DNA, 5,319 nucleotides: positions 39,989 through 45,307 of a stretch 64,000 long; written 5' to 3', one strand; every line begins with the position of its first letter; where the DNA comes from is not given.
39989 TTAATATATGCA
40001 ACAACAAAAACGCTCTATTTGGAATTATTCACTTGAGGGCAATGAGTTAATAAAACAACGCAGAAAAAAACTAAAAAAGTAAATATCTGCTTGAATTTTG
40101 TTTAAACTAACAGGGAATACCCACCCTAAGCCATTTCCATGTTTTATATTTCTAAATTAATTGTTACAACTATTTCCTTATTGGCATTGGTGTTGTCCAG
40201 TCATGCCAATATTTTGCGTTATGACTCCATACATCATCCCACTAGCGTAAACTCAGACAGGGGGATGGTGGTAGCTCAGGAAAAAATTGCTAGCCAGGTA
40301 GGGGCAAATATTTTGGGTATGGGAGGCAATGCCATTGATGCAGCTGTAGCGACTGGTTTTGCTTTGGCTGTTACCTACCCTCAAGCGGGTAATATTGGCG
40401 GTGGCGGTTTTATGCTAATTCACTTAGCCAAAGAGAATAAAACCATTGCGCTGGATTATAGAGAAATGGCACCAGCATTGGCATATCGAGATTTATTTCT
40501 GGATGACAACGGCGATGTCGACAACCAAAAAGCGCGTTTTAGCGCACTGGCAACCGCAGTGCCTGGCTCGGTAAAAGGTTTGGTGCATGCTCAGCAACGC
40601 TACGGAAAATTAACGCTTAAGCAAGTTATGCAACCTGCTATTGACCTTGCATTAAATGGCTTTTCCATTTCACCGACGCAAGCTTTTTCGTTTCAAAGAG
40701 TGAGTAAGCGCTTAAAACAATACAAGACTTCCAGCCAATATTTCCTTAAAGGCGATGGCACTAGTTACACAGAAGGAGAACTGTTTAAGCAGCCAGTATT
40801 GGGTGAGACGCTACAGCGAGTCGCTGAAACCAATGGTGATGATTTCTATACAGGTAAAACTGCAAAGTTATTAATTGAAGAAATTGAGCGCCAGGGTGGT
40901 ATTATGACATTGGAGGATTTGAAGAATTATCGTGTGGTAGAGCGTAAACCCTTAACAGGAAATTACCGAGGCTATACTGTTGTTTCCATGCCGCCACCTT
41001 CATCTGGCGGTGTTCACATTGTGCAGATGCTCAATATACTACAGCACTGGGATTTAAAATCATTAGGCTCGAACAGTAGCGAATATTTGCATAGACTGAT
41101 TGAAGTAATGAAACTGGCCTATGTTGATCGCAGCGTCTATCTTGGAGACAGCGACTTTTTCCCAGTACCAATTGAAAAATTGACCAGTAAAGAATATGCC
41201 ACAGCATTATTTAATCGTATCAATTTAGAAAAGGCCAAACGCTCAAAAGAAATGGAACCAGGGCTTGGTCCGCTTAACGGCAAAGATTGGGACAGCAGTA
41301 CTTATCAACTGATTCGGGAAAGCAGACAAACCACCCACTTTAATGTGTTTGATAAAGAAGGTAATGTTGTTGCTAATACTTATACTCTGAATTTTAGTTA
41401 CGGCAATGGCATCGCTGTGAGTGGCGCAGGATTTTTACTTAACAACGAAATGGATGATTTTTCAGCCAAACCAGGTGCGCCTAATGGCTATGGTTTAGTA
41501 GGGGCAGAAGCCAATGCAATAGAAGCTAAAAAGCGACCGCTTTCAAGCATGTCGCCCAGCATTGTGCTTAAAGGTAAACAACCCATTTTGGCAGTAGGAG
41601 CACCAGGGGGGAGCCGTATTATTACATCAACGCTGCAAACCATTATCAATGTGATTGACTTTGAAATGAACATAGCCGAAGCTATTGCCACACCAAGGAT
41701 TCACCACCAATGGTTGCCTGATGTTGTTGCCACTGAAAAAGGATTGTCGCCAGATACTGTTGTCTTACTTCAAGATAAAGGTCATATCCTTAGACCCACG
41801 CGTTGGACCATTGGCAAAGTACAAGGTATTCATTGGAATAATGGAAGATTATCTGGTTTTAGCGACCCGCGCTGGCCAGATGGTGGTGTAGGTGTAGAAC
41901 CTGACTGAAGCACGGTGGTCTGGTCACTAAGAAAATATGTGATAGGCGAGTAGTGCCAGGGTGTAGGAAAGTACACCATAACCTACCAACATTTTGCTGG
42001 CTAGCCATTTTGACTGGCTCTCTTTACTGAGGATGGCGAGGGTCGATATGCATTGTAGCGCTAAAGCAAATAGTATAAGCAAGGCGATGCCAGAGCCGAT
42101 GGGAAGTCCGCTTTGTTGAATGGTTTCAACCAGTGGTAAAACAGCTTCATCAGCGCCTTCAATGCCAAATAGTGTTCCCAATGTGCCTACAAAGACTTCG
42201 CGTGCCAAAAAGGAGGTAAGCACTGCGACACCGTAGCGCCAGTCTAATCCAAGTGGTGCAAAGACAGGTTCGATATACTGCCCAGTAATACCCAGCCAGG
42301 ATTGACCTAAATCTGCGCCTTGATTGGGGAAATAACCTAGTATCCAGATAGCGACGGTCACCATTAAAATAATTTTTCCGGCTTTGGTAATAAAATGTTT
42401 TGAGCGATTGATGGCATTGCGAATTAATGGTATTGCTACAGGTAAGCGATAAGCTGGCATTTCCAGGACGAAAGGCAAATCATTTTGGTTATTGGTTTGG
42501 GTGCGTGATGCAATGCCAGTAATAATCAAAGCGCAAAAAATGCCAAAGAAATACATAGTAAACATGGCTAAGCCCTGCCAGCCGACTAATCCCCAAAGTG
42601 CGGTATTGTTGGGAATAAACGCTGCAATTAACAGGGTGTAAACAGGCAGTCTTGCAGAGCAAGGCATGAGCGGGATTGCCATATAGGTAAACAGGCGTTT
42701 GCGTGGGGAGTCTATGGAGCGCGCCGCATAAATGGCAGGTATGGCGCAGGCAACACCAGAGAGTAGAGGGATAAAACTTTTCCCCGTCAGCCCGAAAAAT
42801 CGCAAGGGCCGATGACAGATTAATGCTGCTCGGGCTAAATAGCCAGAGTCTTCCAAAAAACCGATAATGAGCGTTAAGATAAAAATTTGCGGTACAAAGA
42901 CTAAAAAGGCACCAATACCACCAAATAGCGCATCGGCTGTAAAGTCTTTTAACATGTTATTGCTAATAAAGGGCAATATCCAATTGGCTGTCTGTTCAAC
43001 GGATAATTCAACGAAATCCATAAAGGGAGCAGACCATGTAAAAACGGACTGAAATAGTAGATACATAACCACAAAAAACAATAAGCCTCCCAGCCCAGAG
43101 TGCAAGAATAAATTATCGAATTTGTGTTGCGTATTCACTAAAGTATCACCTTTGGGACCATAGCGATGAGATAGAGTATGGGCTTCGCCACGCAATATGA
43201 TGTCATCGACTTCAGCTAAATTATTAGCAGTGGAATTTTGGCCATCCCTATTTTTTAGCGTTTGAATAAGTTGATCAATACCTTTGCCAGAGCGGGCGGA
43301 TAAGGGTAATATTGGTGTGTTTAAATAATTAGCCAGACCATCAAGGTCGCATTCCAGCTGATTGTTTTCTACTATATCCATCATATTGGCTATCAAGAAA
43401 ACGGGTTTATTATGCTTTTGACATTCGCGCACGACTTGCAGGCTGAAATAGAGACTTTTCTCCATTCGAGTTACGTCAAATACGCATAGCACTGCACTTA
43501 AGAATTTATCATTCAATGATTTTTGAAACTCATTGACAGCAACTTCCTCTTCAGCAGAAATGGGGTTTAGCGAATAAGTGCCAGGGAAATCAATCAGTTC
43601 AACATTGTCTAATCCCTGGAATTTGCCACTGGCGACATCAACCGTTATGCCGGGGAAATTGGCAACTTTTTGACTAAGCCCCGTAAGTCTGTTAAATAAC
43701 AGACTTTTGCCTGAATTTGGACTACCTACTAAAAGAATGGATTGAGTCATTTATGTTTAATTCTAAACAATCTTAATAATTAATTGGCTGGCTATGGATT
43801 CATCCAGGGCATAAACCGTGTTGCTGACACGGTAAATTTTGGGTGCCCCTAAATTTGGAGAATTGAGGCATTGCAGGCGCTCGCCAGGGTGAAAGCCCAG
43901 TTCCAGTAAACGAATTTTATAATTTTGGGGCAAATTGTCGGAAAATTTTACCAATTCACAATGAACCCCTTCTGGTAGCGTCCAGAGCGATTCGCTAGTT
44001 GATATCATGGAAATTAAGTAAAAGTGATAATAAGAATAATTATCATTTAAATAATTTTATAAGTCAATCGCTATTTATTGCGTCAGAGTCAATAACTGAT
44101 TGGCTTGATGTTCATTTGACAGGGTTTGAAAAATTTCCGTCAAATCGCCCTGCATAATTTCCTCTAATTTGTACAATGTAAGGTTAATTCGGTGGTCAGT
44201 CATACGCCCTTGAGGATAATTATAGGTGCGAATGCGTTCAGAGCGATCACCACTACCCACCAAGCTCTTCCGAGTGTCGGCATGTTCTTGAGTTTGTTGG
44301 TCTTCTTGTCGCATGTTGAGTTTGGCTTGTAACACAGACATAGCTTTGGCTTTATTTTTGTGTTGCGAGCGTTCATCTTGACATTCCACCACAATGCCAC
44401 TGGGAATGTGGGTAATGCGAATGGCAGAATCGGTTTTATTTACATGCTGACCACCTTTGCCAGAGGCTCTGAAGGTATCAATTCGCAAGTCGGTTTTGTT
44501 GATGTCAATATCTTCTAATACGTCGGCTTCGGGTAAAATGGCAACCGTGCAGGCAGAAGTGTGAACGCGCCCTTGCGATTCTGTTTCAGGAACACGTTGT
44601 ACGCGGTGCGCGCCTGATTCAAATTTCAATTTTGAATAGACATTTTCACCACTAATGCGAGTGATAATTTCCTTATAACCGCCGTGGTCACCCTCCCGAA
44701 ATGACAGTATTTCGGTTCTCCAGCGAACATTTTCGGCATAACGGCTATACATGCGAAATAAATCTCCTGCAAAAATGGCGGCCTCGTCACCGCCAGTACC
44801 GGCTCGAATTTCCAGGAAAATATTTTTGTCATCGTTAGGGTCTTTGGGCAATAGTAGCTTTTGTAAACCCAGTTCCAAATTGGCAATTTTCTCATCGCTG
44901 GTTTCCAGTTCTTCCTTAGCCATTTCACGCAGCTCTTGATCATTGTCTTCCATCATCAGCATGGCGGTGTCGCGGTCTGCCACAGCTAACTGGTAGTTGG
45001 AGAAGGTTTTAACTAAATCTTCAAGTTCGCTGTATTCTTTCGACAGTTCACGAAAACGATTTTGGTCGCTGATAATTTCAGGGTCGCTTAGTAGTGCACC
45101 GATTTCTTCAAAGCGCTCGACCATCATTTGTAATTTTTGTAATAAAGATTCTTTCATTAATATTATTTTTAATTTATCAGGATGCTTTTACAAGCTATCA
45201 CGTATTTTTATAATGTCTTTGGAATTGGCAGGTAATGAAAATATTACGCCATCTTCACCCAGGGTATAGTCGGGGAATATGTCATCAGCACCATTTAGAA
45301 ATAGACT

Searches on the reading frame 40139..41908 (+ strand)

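Call 10: search_protein_families(library=pfam, proteins=[window:40139-41908:+])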
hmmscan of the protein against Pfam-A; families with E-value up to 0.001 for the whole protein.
window:40139-41908:+ (589 aa): 1 family
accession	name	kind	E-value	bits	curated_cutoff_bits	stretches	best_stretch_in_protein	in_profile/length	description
PF01019.26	G_glu_transpept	-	1.8e-173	578.5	27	1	57-578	2-509/512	Gamma-glutamyltranspeptidase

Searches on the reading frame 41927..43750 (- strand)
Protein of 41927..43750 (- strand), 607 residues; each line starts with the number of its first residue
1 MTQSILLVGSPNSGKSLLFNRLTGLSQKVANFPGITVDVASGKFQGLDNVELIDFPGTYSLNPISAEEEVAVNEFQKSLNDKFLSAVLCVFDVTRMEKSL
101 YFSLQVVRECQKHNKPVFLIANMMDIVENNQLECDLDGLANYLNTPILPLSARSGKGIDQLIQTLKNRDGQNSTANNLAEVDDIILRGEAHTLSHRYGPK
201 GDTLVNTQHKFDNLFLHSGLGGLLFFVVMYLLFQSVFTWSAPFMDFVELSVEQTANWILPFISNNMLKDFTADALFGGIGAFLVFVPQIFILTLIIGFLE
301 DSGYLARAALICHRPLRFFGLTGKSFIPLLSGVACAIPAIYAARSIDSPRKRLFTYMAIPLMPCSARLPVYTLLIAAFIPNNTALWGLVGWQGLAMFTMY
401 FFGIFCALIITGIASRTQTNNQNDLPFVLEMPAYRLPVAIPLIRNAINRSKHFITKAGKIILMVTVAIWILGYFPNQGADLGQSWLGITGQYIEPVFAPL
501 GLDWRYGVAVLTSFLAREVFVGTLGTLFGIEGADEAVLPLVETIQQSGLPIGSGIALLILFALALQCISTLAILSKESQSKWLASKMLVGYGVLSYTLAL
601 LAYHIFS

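Call 10: search_protein_families(library=pfam, proteins=[window:41927-43750:-])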
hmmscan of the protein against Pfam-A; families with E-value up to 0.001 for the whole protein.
window:41927-43750:- (607 aa): 5 families
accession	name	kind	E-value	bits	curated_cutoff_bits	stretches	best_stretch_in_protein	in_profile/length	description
PF02421.24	FeoB_N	-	1.8e-41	141.7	27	1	4-164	2-155/156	Ferrous iron transport protein B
PF07670.19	Gate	-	1e-30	106.7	29.6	2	282-377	1-103/104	Nucleoside recognition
PF01926.29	MMR_HSR1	-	1.8e-17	63.9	21.9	1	5-122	2-112/113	50S ribosome-binding GTPase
PF07664.17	FeoB_C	-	5.1e-09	36.2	26.6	1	396-448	1-53/54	Ferrous iron transport protein B C terminus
PF09439.16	SRPRB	-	6.2e-05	22.9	25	1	3-62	4-60/178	Signal recognition particle receptor beta subunit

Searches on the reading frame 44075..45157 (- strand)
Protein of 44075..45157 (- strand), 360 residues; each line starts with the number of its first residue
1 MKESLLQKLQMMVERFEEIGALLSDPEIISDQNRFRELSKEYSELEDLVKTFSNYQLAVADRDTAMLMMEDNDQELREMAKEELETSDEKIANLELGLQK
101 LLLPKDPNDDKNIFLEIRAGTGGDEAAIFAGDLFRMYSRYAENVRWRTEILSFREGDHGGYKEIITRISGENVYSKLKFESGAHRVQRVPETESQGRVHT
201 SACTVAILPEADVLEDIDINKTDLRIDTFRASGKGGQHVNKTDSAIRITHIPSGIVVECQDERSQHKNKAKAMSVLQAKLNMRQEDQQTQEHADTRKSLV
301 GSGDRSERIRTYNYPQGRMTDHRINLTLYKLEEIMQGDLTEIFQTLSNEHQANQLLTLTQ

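Call 10: search_protein_families(library=pfam, proteins=[window:44075-45157:-])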
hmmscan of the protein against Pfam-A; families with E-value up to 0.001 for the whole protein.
window:44075-45157:- (360 aa): 2 families
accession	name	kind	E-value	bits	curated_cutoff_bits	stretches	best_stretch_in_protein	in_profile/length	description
PF03462.23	PCRF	-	8.6e-77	257.8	24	1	13-205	2-194/194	PCRF domain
PF00472.26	RF-1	-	5.3e-44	149.3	35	1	216-323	4-116/116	RF-1 domain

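Call 41: list_cluster_members(proteins=[window:44075-45157:-, window:23116-24240:+, window:21741-22826:-, window:24215-25552:+, window:41927-43750:-])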
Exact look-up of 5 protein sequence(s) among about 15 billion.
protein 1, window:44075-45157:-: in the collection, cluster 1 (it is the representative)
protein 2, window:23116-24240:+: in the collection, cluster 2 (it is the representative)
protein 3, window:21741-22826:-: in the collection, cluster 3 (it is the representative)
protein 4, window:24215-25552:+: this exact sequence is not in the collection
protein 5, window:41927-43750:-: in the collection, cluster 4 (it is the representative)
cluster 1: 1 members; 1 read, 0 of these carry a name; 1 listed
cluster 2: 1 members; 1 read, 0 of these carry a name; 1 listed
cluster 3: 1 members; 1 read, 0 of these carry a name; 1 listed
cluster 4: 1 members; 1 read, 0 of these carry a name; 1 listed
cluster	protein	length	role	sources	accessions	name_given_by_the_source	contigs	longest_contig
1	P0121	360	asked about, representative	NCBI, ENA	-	-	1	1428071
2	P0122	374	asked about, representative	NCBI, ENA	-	-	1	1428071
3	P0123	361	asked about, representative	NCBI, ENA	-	-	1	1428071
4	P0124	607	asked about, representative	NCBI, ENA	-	-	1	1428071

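Call 42: find_homologous_proteins(query=P0121, max_evalue=1e-60)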
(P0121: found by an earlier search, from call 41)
Query P0121 (360 aa): 8000 proteins with E <= 1e-60 among 8000 candidates; the best 120 are listed.
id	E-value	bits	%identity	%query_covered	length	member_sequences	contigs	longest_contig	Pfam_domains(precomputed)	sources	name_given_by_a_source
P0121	1.7e-231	785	100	100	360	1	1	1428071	PF03462.24,PF00472.27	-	-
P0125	4.6e-189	646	81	100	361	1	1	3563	PF03462.24,PF00472.27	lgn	-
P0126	9.3e-184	628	77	100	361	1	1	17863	PF03462.24,PF00472.27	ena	-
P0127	1.2e-176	605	78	57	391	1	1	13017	PF03462.24,PF00472.27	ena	-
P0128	7.0e-175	599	76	100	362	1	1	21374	PF03462.24,PF00472.27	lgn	-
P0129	2.8e-172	590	73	100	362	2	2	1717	PF03462.24,PF00472.27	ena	-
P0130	3.0e-172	590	74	100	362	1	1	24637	PF03462.24,PF00472.27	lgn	-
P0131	5.2e-172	590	74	100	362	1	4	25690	PF03462.24,PF00472.27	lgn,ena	-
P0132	1.4e-171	588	74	100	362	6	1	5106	PF03462.24,PF00472.27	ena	-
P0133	1.7e-171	588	74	100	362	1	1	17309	PF03462.24,PF00472.27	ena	-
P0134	1.9e-171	588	74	100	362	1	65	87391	PF03462.24,PF00472.27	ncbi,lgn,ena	-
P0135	2.3e-171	587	74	100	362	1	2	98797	PF03462.24,PF00472.27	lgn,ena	-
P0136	3.4e-171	587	74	100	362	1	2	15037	PF03462.24,PF00472.27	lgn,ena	-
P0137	3.6e-171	587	74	100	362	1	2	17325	PF03462.24,PF00472.27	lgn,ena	-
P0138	2.8e-170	584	73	100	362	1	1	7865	PF03462.24,PF00472.27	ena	-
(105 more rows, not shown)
